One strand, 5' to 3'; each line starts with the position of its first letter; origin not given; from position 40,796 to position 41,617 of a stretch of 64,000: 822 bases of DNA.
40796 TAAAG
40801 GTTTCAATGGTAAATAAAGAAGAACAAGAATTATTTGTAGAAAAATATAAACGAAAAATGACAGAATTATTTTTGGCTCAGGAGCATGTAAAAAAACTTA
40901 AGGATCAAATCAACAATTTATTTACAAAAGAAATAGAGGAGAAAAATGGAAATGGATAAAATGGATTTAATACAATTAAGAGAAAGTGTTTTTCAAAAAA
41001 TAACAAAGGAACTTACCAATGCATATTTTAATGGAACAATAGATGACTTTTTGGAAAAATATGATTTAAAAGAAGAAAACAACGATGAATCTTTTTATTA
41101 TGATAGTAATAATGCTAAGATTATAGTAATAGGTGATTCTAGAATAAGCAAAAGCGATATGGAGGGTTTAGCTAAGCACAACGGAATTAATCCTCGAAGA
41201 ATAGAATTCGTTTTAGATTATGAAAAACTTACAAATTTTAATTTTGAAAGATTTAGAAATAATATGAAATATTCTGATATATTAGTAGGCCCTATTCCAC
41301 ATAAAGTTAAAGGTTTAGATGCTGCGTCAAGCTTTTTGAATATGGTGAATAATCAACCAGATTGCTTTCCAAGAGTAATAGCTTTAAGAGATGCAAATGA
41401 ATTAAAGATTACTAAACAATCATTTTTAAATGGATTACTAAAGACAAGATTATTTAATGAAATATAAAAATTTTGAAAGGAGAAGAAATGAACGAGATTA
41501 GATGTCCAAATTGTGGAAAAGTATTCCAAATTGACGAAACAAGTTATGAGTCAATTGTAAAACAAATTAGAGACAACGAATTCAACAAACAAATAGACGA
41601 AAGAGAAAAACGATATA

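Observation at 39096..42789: HsdM-HsdS fusion with EYPF instead of NPPF, plus DUF2325-like and DUF2130 nuclease-like genes: a candidate R-less defence operon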

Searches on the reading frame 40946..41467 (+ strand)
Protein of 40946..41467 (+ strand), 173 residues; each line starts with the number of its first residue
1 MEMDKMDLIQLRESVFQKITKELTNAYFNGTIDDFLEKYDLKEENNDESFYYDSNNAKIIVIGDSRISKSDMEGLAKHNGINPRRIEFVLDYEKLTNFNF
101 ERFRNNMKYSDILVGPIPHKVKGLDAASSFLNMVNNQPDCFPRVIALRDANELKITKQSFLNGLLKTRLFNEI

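Call 3: search_protein_families(library=pfam, proteins=[window:40946-41467:+], max_evalue=0.01)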
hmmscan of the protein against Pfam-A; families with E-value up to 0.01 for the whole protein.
window:40946-41467:+ (173 aa): 0 families

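Call 4: search_protein_families(library=ncbifam, proteins=[window:40946-41467:+], max_evalue=0.01)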
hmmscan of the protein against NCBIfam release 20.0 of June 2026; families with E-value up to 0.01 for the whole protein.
window:40946-41467:+ (173 aa): 0 families

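Call 5: search_protein_families(library=padloc, proteins=[window:40946-41467:+], max_evalue=0.01)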
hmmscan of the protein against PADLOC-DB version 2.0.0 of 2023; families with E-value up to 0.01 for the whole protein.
window:40946-41467:+ (173 aa): 0 families

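Call 22: find_homologous_proteins(query=A2, max_evalue=0.001)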
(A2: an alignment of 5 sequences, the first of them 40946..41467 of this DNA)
Query A2 (5 sequences) (173 aa, profile of the alignment): 709 proteins with E <= 0.001 among 6566 candidates; the best 120 are listed.
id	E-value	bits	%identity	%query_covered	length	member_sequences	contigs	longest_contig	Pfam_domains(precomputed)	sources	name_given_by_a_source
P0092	1.9e-77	277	99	99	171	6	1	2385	-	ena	-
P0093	2.1e-77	277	99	99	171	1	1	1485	-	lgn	-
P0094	1.4e-76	274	98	99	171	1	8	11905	-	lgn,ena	-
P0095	8.2e-76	272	63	99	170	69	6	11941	-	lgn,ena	-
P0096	2.4e-75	270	97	99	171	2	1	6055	-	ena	-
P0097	1.0e-74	268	63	99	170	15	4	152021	-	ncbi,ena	-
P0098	1.2e-74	268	67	99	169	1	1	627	-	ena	-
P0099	2.1e-74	267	68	99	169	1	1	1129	-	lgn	-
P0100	2.7e-74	267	68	99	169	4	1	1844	-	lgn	-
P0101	6.9e-74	265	67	99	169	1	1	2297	-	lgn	-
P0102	1.4e-73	264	64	99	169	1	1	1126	-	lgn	-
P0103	1.4e-73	264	66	99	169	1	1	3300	-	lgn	-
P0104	2.0e-73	264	88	99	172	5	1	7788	-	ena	-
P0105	5.1e-73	263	65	99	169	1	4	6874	-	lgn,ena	-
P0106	1.7e-72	261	65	99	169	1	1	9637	-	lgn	-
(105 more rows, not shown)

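Call 27: find_related_loci(query=A3, collection=genome_contigs, flank=10000)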
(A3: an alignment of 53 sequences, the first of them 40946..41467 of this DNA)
Query A3 (173 aa) in genome_contigs; peptide patterns used: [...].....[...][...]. (x = any residue, [..] = any of these).
179 stretches matched a pattern; 51 encode a relative of the query (tblastn E <= 1e-3); 51 distinct loci.
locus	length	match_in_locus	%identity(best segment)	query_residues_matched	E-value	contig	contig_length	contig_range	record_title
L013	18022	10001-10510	64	3-173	2e-74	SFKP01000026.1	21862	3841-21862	MAG: Clostridiales bacterium isolate W1P7.002 Contig1919, whole genome shotgun sequence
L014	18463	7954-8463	63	3-173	3e-73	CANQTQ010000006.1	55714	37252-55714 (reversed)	MAG: uncultured Clostridia bacterium isolate Lapin-008__bin45 genome assembly, contig: Lapin-008__NODE_710_length_55714_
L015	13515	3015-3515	64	3-171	6e-73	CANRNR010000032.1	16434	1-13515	MAG: uncultured Clostridia bacterium isolate Lapin-021__bin51 genome assembly, contig: Lapin-021__NODE_3998_length_16434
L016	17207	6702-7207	64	3-173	4e-58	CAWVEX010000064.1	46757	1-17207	MAG: Bacillota bacterium isolate metabat2_XCR1_HOM_6737_bwa.43 MAG genome assembly, contig: k87_207450, whole genome sho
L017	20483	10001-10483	33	1-164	2e-26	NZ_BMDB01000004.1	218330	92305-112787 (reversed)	Phocicoccus schoeneichii strain CCM 8667 sequence04, whole genome shotgun sequence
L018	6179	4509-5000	35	2-164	3e-25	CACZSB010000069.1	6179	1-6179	MAG: uncultured Lachnospiraceae bacterium isolate RUG12894 genome assembly, contig: RUG12894_asm_69, whole genome shotgu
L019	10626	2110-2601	34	1-164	6e-25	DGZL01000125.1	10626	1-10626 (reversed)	MAG TPA_asm: Firmicutes bacterium UBA4981 UBA4981_contig_7578, whole genome shotgun sequence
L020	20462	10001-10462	39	13-164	1e-24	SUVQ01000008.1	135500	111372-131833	MAG: Verrucomicrobia bacterium isolate SIG76 NODE_527_length_135500_cov_26.939375, whole genome shotgun sequence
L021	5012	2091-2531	34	13-160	6e-24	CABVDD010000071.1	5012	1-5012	MAG TPA_asm: uncultured Faecalicoccus sp. isolate MGYG-HGUT-04610 genome assembly, contig: GUT_GENOME284871_71, whole ge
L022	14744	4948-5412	32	13-164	7e-24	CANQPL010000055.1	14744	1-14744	MAG: uncultured Clostridia bacterium isolate Lapin-012__bin44 genome assembly, contig: Lapin-012__NODE_4934_length_14744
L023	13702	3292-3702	36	30-164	2e-22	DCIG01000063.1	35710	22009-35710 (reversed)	MAG TPA_asm: Lentisphaeria bacterium UBA1732 UBA1732_contig_2853, whole genome shotgun sequence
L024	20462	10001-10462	33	13-164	4e-22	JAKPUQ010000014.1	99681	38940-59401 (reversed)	MAG: Bacillota bacterium isolate USPA_maxbin.103 k141_1111459, whole genome shotgun sequence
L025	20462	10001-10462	33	13-164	4e-22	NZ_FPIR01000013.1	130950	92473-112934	Ruminococcus sp. YE71, whole genome shotgun sequence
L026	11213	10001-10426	34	18-160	5e-21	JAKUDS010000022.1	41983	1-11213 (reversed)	Enterococcus cecorum strain ESM13AIC1 ESM13AIC1autoPATRICm_contig_22, whole genome shotgun sequence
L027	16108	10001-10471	30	6-164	7e-21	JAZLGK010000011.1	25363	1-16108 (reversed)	MAG: Candidatus Limivicinus sp. isolate T1900044997_TA20190059.MAGScoT_cleanbin_000029 SGB_4255_k141_1582566, whole geno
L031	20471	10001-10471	28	7-160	1e-19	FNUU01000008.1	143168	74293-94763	Eubacterium ruminantium strain FB3002 genome assembly, contig: Ga0066876_108, whole genome shotgun sequence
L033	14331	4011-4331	41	58-164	1e-19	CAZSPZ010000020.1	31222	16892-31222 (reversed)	MAG TPA_asm: uncultured Oscillospiraceae bacterium isolate SRP192927_co1_957 genome assembly, contig: NODE_2452_length_3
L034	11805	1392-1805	33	21-160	2e-19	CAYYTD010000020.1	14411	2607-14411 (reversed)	MAG TPA_asm: uncultured Oscillospiraceae bacterium isolate SRP313737_co1_149 genome assembly, contig: NODE_6426_length_1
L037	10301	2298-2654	35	47-160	2e-18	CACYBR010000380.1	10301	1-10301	MAG: uncultured planctomycete isolate RUG11796 genome assembly, contig: RUG11796_asm_380, whole genome shotgun sequence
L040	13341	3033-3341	40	56-160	4e-18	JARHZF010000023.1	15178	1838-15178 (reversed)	MAG: Anaerobiospirillum sp. isolate cluster1_bin.4 k127_724170, whole genome shotgun sequence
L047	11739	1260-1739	30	7-164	1e-16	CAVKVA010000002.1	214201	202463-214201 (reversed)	Parolsenella sp. isolate G02631-L1_cleanbin_000008 genome assembly, contig: Spades_G02631-L1_contig_11, whole genome sho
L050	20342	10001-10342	35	57-171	2e-16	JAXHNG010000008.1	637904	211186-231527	MAG: Lysobacterales bacterium isolate Salar_de_Ascotan_soil_MAG_ASO79 contig_1962_polypolish, whole genome shotgun seque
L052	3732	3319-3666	33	56-173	4e-16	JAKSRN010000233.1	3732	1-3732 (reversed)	MAG: Lachnospiraceae bacterium isolate Horse_feces256 MAG256_233, whole genome shotgun sequence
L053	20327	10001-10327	37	56-164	7e-16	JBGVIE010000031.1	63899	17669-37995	MAG: Lachnospiraceae bacterium isolate fecal_MAG_327 fecal_MAG_327_contig_0031, whole genome shotgun sequence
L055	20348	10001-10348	34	56-173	2e-15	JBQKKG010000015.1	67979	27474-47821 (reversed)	Lachnospiraceae bacterium LCP25S3_G4 contig00015, whole genome shotgun sequence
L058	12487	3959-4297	35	54-166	5e-14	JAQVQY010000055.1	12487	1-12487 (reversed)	MAG: Eubacteriales bacterium isolate STF1_238 NODE_14998_length_12487_cov_3.853398_Sandtown_F1, whole genome shotgun seq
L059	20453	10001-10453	31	16-160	8e-14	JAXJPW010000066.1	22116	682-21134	MAG: Agathobacter sp. isolate DOME_MAG_1951 1951_C0137_k141_236413, whole genome shotgun sequence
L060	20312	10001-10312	32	57-160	3e-13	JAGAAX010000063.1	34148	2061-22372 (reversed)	MAG: Spirochaetaceae bacterium isolate RGIG8276 Water_buffalos_Rumen-5__c2581889, whole genome shotgun sequence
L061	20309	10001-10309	36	56-160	4e-13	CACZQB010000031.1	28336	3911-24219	MAG: Ruminococcaceae bacterium isolate RUG12846 genome assembly, contig: RUG12846_asm_31, whole genome shotgun sequence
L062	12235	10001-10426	34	18-160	3e-22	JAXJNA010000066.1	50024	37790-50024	MAG: Anaerostipes hadrus isolate DOME_MAG_14538 14538_W0334_k141_71675, whole genome shotgun sequence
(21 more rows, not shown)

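Call 33: predict_structure(alignment_id=A3)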
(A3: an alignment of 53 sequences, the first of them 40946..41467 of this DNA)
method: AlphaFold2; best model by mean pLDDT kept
length: 173 residues; sequences in the alignment: 53
mean_pLDDT: 86.0   pTM: 0.67
mean pLDDT of the five models: 86.0, 85.3, 84.4, 83.9, 82.2
residues with pLDDT >= 90: 84; 70-90: 68; 50-70: 16; < 50: 5
segments of 3 or more residues with pLDDT < 50: 1-3
pLDDT, mean of each block of 10 residues (from residue 1): 63 89 92 88 60 89 95 97 96 83 91 86 73 87 89 91 93 81
secondary structure, 60 per line:
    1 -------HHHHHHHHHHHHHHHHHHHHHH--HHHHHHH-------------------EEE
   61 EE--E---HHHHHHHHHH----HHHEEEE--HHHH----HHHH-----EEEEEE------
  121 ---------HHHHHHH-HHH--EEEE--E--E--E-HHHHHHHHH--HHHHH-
elements in order: H8-29 H32-38 E58-62 H69-78 E86-89 H92-95 H100-103 E109-114 H130-136 E143-146 H157-165 H168-172

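Call 37: fold_search(model_id=the predicted structure, library=pdb)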
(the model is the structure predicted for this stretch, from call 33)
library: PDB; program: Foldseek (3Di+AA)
matches with E <= 10: 960; with E <= 0.001: 0
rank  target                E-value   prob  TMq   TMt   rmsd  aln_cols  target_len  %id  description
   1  5kdd_B                8.5e-03  0.84  0.29  0.25   7.0       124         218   11  Apo-structure of humanised RadA-mutant humRadA22 (released 2016-10-19)
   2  8v87_K                9.6e-03  0.98  0.39  0.26   5.2       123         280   12  60S ribosome biogenesis intermediate (Dbp10 post-catalytic structure - Overall map) (released 2024-05-01)
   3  5kdd_A                1.2e-02  0.75  0.28  0.24   7.1       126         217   11  Apo-structure of humanised RadA-mutant humRadA22 (released 2016-10-19)
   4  3lda                  1.5e-02  0.85  0.32  0.21   7.7       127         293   14  Yeast Rad51 H352Y Filament Interface Mutant (released 2010-04-21)
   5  7anw_A                2.4e-02  0.63  0.30  0.11   8.8       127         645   14  hSARM1 NAD+ complex (released 2020-11-11)
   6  5jed                  2.4e-02  0.47  0.27  0.22   8.6       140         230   11  Apo-structure of humanised RadA-mutant humRadA28 (released 2016-10-19)
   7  5nwl_A                2.7e-02  0.77  0.30  0.20   6.4       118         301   13  Crystal structure of a human RAD51-ATP filament. (released 2018-03-07)
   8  5qul_B                2.7e-02  0.66  0.31  0.26   7.5       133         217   13  Structure of unliganded HumRadA1.3 (released 2021-03-03)
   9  4y7k_C                2.9e-02  0.75  0.35  0.27  10.4       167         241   14  Structure of an archaeal mechanosensitive channel in closed state (released 2015-08-26)
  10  4uqo_B                3.5e-02  0.60  0.30  0.25   8.8       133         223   11  RADA C-TERMINAL ATPASE DOMAIN FROM PYROCOCCUS FURIOSUS BOUND TO ADP (released 2015-01-14)
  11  4a6x_A                3.5e-02  0.54  0.29  0.24   8.1       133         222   11  RadA C-terminal ATPase domain from Pyrococcus furiosus bound to ATP (released 2012-11-21)
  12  5qul_A                3.7e-02  0.69  0.33  0.27   7.6       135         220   11  Structure of unliganded HumRadA1.3 (released 2021-03-03)
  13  9njk_E                4.0e-02  0.66  0.32  0.21   8.2       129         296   13  The Cryo-EM structure of the yeast Rad51-ssDNA nucleoprotein filament ADP bound state (released 2025-03-19)
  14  5nwl_H                4.0e-02  0.60  0.30  0.19   8.3       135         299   13  Crystal structure of a human RAD51-ATP filament. (released 2018-03-07)
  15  7nac_K                4.2e-02  0.92  0.38  0.25   5.0       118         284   15  State E2 nucleolar 60S ribosomal biogenesis intermediate - Composite model (released 2022-11-09)
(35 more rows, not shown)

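Call 38: search_protein_families(library=pfam, alignment_id=A3, max_evalue=10)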
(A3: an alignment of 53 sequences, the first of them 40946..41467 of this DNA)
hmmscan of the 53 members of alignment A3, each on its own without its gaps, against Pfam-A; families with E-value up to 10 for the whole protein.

A. member 1, window:40946-41467:+ (173 aa): 0 families

B. families by the number of members that match (of 53 scanned): 35 families (the first 25 are shown)
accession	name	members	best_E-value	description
PF09346.15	SMI1_KNR4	12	0.00073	SMI1 / KNR4 family (SUKH-1)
PF09639.16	YjcQ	7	0.0021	YjcQ protein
PF02382.20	RTX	4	0.025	N-terminal domain in RTX protein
PF20299.4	NARF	3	0.059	Nucleotidyltransferase-Associated Rossmannoid Fold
PF22993.4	SAM_EPH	2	0.032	Ephrin receptor 1 SAM domain-like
PF10850.13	DUF2653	2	0.036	Protein of unknown function (DUF2653)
PF03735.19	ENT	2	0.12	ENT domain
PF12844.13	HTH_19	2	0.13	Helix-turn-helix domain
PF23450.1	KIAA2026_hel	2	0.24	KIAA2026 helical domain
PF09822.16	ABC_transp_aux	1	0.0057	ABC-type uncharacterized transport system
PF22879.1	AIPR_N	1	0.012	Abortive infection phage resistance protein N-terminal domain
PF08269.17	dCache_2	1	0.027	Cache domain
PF03641.19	Lysine_decarbox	1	0.031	Possible lysine decarboxylase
PF19615.4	DUF6120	1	0.04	Family of unknown function (DUF6120)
PF09116.15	gp45-slide_C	1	0.043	gp45 sliding clamp, C terminal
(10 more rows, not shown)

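Call 40: search_protein_families(library=pfam, proteins=[L033:3042-4382:+, L050:9392-10363:+, L052:2485-3687:+, L053:9155-10366:+, L055:9164-10369:+, L058:3068-4330:+, L059:9197-10504:+, L060:9923-10360:+], max_evalue=1)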
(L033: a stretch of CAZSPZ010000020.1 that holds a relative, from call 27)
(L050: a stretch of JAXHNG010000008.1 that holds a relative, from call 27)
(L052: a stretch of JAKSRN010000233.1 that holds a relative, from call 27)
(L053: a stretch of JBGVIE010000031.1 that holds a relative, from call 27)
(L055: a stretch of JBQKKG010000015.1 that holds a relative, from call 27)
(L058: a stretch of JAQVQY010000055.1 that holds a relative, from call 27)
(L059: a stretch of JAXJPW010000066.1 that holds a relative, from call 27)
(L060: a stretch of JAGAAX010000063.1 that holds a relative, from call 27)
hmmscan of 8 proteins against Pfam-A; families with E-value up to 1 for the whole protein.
L033:3042-4382:+ (446 aa): 1 family
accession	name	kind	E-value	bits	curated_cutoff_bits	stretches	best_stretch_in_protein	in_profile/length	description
PF10280.14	Med11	-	0.1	13.5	26.9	0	391-445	19-65/120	Mediator complex protein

L050:9392-10363:+ (323 aa): 4 families
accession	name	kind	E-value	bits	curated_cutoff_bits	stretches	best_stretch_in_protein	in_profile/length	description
PF25243.1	WAV3_C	-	0.002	18.4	39.1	1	30-69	20-59/76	E3 ubiquitin-protein ligase WAV3-like, C-terminal domain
PF08702.15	Fib_alpha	-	0.096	13.3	29.9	1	102-175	52-126/143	Fibrinogen alpha/beta chain family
PF16043.11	DUF4795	-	0.44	10.3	34.8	1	39-176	20-151/208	Domain of unknown function (DUF4795)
PF13094.11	CENP-Q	-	0.46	11.1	28.5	1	106-191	8-96/162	CENP-Q, a CENPA-CAD centromere complex subunit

L052:2485-3687:+ (400 aa): 4 families
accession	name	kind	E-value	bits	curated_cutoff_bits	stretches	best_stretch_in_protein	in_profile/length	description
PF15268.11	Dapper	-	0.05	12.9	27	1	184-275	289-371/817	Dapper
PF01510.30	Amidase_2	-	0.056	14.2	26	1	94-188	11-95/131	N-acetylmuramoyl-L-alanine amidase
PF22276.1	SlmA-like_C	-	0.12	12.9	27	1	201-253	29-81/117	Tetracyclin repressor-like, C-terminal domain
PF18949.5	DUF5693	-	0.38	9.6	29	1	112-264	51-188/609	Family of unknown function (DUF5693)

L053:9155-10366:+ (403 aa): 6 families
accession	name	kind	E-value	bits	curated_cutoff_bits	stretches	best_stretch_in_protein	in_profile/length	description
PF09001.16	DUF1890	-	0.0056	17.4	25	0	9-47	49-87/141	Domain of unknown function (DUF1890)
PF25642.1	DUF7944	-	0.07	14.2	27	0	208-257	18-65/82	Domain of unknown function (DUF7944)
PF09457.15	RBD-FIP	-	0.099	12.9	23.3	1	186-227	5-30/41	FIP domain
PF04912.19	Dynamitin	-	0.24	11.1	31.8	1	118-271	43-190/396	Dynamitin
PF21825.2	crAss001_48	-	0.69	10.3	24.8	1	202-228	34-60/61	crAss001_48 related protein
PF25398.1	CUX1_N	-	0.86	10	27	0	213-251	19-57/116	CUX1-like, N-terminal tRNA-binding arm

L055:9164-10369:+ (401 aa): 3 families
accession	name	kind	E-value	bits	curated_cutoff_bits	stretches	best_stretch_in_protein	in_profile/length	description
PF03880.21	DbpA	-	0.13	12.8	25.6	1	119-175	15-71/72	DbpA RNA binding domain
PF25642.1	DUF7944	-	0.34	12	27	1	211-264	23-75/82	Domain of unknown function (DUF7944)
PF12102.13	MrcB_N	-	0.58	10.2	25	0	49-118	62-123/183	MrcB-like, N-terminal domain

L058:3068-4330:+ (420 aa): 5 families
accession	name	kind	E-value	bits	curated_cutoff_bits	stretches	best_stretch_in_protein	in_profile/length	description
PF02183.23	HALZ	-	0.007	16.9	28.1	1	238-264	16-42/43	Homeobox associated leucine zipper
PF18595.6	Nuf2_DHR10-like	-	0.038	14.5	28.4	1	227-274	50-97/117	Nuf2, DHR10-like domain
PF14662.11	KASH_CCD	-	0.063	13.7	43.3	1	236-273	83-120/191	Coiled-coil region of CCDC155 or KASH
PF05384.16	DegS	-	0.14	12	27.6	1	229-272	79-122/159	Sensor protein DegS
PF01763.21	Herpes_UL6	-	0.24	10.3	27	1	240-276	377-413/562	Herpesvirus UL6 like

L059:9197-10504:+ (435 aa): 4 families
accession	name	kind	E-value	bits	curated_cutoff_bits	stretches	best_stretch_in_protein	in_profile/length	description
PF01541.30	GIY-YIG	-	0.011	16.5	22.6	1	109-134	16-41/78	GIY-YIG catalytic domain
PF13863.11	DUF4200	-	0.012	16.4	29.7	1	240-306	7-73/119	Domain of unknown function (DUF4200)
PF25642.1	DUF7944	-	0.024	15.6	27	1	235-294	17-74/82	Domain of unknown function (DUF7944)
PF01706.21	FliG_C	-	0.027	15.2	23.3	1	173-207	42-76/108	FliG C-terminal domain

L060:9923-10360:+ (145 aa): 2 families
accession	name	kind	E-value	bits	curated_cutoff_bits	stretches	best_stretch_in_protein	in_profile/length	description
PF17783.7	CvfB_WH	-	0.017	15.3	22.9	1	123-144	29-50/58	CvfB-like winged helix domain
PF11385.13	DUF3189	-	0.019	15.2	23.2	1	7-48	30-71/147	Protein of unknown function (DUF3189)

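Call 42: fold_search(model_id=the predicted structure, library=viral)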
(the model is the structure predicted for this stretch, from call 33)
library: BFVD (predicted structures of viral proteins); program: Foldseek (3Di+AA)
matches with E <= 10: 1031; with E <= 0.001: 0
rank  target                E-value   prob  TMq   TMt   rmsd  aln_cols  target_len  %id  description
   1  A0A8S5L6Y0            2.2e-02  0.41  0.23  0.07  14.2       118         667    8  DNA ligase (NAD(+)) [Myoviridae sp. ctA4D8]
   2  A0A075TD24            2.7e-02  0.72  0.30  0.27   7.6       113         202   18  Orf00020 (Fragment) [uncultured crAssphage]
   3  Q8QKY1                2.9e-02  0.47  0.28  0.14   9.9       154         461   14  EsV-1-88 [Ectocarpus siliculosus virus 1 (isolate New Zealand/Kaikoura/1988)]
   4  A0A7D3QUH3            3.1e-02  0.89  0.31  0.27   4.9        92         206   14  Signal transduction response regulator protein receiver domain protein [Fadolivirus FV1/VV64]
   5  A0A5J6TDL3            4.8e-02  0.38  0.26  0.16   8.7       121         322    9  Uncharacterized protein [Mycobacterium phage MalagasyRose]
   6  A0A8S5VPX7            4.8e-02  0.30  0.26  0.10  20.4       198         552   13  (no name in the UniProt tables at hand)
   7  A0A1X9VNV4            7.0e-02  0.69  0.33  0.39   6.7       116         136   12  Uncharacterized protein [Mimivirus AB-566-O17]
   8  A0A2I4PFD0            7.5e-02  0.30  0.24  0.21  17.1       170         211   12  Outer capsid glycoprotein VP7 (Fragment) [Rotavirus D]
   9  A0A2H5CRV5            7.5e-02  0.15  0.24  0.09  10.8       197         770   15  Polyprotein (Fragment) [Maize-associated picornavirus]
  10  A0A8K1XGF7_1          7.5e-02  0.13  0.23  0.07  11.2       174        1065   17  (no name in the UniProt tables at hand)
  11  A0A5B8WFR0            8.0e-02  0.47  0.25  0.41   6.1       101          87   17  Uncharacterized protein [Arthrobacter phage Qui]
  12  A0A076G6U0            8.5e-02  0.35  0.28  0.18   5.8       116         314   13  Exopolyphosphatase [Bacillus phage Bobb]
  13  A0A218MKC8            8.5e-02  0.33  0.25  0.10  13.7       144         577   12  DNA ligase (NAD(+)) [uncultured virus]
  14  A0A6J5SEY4            9.1e-02  0.72  0.35  0.23   5.7       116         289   16  Putative DnaG-like primase [uncultured Caudovirales phage]
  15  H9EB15                9.1e-02  0.41  0.25  0.26   7.3       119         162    8  Putative DNA ligase [Vibrio phage SSP002]
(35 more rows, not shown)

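Call 43: search_dna_similar(query=window:40946-41467:+, collection=plasmids, mode=protein, max_evalue=0.001, max_rows=30)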
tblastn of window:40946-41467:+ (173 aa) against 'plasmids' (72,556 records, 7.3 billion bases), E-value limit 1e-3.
No match.
